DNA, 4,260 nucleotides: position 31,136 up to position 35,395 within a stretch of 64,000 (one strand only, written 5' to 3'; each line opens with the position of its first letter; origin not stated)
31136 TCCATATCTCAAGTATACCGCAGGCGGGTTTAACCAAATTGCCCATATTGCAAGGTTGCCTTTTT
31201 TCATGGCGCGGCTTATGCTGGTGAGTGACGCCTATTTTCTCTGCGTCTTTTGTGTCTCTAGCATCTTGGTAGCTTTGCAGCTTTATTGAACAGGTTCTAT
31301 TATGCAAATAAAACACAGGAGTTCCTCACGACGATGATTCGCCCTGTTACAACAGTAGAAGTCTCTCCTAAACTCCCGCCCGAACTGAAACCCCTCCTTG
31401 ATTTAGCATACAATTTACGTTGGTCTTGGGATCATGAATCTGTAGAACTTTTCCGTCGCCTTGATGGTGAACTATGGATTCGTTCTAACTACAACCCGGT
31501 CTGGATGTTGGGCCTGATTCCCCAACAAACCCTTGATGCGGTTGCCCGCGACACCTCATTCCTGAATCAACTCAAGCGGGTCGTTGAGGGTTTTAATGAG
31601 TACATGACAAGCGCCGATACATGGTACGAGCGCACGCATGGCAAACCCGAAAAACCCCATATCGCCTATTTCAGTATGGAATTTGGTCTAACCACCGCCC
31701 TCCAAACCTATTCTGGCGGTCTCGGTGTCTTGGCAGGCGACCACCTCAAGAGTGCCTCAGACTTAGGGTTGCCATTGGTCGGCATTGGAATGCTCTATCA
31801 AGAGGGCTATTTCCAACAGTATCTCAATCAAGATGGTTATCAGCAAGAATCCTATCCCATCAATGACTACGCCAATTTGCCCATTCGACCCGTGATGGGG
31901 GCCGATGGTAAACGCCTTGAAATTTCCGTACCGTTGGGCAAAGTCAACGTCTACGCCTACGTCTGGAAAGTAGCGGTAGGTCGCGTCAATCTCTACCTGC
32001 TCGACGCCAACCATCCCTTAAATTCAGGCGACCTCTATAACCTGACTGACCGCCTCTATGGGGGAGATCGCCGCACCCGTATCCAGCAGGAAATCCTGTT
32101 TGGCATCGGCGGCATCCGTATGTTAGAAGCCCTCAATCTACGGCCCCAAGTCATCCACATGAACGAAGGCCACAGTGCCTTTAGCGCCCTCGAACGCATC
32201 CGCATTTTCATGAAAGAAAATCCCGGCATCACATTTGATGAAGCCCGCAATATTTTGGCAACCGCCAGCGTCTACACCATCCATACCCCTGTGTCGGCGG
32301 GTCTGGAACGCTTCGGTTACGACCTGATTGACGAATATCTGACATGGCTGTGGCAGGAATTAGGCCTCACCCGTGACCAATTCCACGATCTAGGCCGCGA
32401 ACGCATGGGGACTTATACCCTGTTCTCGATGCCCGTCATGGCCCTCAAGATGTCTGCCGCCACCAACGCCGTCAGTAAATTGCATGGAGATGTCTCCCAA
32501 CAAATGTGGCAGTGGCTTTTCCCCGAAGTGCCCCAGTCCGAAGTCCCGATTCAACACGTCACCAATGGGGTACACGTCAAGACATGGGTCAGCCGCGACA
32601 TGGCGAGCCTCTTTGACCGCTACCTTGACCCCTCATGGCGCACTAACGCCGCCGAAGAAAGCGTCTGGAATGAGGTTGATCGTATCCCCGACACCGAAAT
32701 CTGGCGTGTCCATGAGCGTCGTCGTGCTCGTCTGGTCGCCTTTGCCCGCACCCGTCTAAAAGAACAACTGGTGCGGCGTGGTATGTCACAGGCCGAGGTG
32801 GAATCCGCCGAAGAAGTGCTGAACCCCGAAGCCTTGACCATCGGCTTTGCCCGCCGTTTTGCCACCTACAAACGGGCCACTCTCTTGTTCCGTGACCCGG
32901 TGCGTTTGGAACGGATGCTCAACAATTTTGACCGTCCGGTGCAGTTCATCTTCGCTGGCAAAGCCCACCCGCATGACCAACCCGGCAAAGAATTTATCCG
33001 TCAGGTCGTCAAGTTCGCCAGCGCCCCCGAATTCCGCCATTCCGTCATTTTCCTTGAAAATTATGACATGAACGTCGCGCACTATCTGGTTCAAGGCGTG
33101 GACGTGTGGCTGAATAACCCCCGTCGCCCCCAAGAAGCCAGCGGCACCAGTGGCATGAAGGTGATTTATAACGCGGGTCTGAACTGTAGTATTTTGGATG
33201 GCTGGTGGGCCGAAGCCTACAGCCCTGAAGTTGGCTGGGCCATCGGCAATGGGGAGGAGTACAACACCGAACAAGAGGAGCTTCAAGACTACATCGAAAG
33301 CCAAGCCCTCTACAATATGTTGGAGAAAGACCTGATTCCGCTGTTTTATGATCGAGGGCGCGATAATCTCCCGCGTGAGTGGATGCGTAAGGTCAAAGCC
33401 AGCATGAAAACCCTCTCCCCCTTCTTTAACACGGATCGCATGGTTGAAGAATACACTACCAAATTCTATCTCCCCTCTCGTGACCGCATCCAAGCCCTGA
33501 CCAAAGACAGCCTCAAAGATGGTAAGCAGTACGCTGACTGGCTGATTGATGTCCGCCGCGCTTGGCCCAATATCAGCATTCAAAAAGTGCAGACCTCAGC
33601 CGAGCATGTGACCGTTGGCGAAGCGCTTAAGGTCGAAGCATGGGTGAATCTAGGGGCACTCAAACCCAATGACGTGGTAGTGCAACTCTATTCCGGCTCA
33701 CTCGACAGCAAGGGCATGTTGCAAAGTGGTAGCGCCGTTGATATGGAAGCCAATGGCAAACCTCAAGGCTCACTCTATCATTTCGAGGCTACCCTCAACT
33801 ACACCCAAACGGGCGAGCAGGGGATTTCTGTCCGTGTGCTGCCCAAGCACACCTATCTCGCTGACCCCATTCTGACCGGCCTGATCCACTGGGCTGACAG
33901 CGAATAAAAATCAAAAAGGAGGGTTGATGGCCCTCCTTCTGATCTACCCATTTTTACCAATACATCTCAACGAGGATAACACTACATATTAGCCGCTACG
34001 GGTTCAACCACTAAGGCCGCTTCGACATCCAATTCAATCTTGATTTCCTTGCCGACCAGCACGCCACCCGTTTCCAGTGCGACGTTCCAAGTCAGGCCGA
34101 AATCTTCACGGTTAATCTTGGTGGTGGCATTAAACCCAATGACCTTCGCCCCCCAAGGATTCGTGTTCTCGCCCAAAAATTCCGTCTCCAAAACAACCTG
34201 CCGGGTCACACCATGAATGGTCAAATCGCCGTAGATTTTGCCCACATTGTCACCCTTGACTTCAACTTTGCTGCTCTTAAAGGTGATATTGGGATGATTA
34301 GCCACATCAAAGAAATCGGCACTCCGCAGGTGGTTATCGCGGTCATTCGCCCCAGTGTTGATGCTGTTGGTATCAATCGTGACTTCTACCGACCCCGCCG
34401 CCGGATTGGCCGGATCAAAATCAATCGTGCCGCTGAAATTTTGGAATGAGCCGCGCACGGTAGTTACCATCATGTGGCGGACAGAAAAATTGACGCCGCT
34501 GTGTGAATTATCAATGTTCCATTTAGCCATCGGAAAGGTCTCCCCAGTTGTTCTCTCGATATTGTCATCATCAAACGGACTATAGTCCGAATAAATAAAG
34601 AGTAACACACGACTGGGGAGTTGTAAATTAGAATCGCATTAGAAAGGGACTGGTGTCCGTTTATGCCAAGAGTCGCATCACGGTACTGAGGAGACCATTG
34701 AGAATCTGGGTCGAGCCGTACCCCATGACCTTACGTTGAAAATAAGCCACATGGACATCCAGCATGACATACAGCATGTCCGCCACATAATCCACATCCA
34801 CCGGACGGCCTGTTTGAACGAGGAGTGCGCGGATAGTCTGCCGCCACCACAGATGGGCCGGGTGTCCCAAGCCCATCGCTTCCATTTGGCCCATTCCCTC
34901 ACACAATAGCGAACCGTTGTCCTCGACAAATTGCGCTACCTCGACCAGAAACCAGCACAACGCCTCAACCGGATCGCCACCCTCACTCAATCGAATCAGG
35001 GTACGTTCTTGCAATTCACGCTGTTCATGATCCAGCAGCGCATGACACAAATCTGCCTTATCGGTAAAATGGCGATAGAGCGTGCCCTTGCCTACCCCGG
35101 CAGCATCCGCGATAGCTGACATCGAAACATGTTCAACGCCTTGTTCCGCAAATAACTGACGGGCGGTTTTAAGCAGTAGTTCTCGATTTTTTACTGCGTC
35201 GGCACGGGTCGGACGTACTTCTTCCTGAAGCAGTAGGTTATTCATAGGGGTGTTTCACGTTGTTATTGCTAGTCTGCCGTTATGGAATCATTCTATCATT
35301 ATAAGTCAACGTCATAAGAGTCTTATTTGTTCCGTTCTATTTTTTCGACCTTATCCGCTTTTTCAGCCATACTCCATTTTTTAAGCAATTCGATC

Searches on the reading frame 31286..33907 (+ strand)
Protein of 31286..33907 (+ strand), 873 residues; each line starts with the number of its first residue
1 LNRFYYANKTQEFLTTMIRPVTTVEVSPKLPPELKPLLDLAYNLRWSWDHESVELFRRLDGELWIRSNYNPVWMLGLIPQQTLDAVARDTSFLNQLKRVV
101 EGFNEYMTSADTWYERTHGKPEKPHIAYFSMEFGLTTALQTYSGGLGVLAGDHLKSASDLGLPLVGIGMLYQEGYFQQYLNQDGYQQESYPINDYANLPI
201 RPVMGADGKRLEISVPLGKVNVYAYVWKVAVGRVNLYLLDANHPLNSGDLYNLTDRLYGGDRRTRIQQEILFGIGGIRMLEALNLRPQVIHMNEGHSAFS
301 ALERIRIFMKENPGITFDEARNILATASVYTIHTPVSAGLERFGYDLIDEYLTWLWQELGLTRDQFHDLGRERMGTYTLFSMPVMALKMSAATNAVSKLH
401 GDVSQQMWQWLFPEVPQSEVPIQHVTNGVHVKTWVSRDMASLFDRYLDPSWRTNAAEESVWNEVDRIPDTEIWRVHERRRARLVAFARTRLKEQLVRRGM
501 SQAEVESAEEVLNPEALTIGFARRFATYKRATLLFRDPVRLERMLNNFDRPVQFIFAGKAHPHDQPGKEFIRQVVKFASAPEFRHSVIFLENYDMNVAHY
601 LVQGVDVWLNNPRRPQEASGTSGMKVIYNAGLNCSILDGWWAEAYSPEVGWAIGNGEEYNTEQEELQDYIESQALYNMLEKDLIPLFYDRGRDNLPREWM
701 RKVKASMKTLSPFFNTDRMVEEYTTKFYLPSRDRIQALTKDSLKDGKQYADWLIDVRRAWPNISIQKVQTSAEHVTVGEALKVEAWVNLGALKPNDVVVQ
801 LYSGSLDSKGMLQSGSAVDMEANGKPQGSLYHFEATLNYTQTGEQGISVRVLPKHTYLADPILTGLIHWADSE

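Call 47: search_protein_families(library=pfam, proteins=[window:31286-33907:+], max_evalue=0.001)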
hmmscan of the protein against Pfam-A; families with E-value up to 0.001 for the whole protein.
window:31286-33907:+ (873 aa): 3 families
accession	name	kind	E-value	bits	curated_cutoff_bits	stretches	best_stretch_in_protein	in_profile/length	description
PF11897.13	DUF3417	-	1.2e-36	125.9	25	1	30-139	1-109/109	Protein of unknown function (DUF3417)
PF00343.26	Phosphorylase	-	4.2e-31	108.4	27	2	288-640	218-580/713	Carbohydrate phosphorylase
PF08323.17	Glyco_transf_5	-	7.1e-05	23.1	22.7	1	214-398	63-218/239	Starch synthase catalytic domain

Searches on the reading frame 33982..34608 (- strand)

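Call 47: search_protein_families(library=pfam, proteins=[window:33982-34608:-], max_evalue=0.001)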
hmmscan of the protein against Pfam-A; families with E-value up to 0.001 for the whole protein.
window:33982-34608:- (208 aa): 1 family
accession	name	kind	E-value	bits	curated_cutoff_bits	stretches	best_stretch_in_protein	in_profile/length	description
PF04264.18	YceI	-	4.5e-57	193.1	23.7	1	30-197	1-150/150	YceI-like domain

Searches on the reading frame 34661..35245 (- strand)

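Call 47: search_protein_families(library=pfam, proteins=[window:34661-35245:-], max_evalue=0.001)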
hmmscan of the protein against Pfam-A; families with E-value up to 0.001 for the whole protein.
window:34661-35245:- (194 aa): 1 family
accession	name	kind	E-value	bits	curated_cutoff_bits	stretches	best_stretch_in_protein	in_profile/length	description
PF00440.29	TetR_N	-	3e-18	65.8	24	1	24-70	1-47/47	Bacterial regulatory proteins, tetR family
